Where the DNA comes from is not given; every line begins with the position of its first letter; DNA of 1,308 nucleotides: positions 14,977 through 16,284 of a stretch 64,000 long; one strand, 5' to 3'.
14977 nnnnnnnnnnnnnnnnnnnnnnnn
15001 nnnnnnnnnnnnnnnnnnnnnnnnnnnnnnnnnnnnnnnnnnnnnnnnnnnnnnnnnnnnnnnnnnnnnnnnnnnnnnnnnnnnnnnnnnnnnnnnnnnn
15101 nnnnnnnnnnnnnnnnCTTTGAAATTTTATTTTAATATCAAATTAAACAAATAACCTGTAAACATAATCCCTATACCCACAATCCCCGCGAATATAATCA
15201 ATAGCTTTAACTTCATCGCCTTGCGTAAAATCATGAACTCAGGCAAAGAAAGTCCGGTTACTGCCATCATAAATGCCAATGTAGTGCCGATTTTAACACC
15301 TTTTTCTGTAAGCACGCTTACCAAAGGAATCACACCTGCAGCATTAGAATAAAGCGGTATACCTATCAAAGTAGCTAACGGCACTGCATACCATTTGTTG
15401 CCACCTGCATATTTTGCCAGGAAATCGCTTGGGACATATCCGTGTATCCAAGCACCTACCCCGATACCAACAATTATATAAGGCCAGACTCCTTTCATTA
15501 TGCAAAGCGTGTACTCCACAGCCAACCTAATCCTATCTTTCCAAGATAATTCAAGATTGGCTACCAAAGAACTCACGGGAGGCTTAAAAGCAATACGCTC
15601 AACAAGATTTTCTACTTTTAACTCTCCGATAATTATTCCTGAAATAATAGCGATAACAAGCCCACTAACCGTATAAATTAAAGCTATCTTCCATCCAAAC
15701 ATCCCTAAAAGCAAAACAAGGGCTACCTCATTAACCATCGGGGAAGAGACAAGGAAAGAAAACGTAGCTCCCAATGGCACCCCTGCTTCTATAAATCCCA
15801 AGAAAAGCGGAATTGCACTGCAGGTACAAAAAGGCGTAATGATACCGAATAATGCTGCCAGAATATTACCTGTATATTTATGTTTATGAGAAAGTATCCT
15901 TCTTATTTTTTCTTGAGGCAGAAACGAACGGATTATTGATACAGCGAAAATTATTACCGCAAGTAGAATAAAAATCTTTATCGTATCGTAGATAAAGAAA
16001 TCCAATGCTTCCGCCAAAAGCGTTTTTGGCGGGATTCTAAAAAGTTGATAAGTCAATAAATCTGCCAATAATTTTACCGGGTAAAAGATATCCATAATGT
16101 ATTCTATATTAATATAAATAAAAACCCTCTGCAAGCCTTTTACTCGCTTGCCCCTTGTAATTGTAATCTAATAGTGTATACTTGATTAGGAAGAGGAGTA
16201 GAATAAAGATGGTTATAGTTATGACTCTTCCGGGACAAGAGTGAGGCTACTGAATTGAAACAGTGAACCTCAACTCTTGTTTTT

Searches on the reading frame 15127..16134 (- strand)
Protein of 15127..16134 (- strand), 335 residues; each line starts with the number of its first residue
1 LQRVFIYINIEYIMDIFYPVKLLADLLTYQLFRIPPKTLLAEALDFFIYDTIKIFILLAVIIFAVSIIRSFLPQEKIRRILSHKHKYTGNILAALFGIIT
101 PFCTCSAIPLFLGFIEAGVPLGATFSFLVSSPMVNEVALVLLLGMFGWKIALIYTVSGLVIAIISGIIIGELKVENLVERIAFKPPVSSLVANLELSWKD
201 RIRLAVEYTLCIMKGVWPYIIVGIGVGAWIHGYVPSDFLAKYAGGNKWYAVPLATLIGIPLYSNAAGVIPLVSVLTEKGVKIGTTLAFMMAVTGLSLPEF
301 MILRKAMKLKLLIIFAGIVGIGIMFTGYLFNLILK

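Call 18: search_protein_families(library=pfam, proteins=[window:15127-16134:-], max_evalue=0.0001)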
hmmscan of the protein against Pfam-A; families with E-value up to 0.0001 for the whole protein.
window:15127-16134:- (335 aa): 1 family
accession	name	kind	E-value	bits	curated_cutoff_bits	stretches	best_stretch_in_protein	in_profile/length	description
PF03773.19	ArsP_1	-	4.2e-78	262.9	32.3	1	40-331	2-293/294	Predicted permease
